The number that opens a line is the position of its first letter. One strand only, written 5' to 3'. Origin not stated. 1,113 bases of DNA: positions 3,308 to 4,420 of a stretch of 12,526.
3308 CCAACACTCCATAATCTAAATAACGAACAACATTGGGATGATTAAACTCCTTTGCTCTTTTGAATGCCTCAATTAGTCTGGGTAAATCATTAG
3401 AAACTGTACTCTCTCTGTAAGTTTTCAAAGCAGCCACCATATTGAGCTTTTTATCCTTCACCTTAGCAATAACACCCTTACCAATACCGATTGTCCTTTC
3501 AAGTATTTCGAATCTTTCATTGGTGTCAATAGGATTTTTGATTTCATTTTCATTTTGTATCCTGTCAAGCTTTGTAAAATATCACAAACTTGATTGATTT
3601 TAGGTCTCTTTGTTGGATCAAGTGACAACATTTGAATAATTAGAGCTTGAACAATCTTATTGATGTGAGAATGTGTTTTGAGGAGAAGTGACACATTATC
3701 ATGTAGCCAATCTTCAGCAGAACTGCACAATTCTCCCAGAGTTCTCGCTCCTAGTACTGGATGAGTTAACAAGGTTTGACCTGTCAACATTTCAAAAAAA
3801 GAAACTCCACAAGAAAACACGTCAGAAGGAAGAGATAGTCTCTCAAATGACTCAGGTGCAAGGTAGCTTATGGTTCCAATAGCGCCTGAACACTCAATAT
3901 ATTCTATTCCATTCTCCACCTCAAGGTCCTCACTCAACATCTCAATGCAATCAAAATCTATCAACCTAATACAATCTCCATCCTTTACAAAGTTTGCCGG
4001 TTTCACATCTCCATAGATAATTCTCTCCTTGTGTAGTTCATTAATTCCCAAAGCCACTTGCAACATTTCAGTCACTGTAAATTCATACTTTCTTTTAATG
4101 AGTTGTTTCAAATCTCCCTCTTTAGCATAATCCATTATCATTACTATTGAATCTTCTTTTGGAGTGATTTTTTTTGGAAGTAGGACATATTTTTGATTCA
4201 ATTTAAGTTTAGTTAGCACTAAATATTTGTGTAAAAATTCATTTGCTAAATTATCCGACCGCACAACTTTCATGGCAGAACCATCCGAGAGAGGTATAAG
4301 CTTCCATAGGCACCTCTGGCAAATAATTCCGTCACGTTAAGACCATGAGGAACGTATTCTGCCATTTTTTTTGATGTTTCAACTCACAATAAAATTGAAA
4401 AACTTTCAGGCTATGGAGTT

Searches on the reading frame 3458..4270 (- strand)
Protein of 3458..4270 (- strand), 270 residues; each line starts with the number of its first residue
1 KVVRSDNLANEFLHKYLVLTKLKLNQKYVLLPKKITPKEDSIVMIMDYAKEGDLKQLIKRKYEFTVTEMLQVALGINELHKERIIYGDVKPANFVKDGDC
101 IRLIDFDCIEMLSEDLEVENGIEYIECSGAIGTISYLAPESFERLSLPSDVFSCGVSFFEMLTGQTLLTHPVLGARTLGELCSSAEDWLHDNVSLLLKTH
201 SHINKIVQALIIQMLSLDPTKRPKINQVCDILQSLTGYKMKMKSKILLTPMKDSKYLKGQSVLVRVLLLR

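Call 39: search_protein_families(library=pfam, proteins=[window:3458-4270:-], max_evalue=0.01)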
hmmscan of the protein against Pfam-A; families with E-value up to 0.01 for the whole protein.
window:3458-4270:- (270 aa): 3 families
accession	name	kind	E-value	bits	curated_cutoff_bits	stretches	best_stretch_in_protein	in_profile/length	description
PF00069.31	Pkinase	-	6e-29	101.7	31.7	1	23-229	54-258/263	Protein kinase domain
PF07714.23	PK_Tyr_Ser-Thr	-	9.8e-16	58.3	23.1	1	8-230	44-256/258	Protein tyrosine and serine/threonine kinase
PF06176.17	WaaY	-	0.00083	19.5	20.3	1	24-107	100-179/229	Lipopolysaccharide core biosynthesis protein (WaaY)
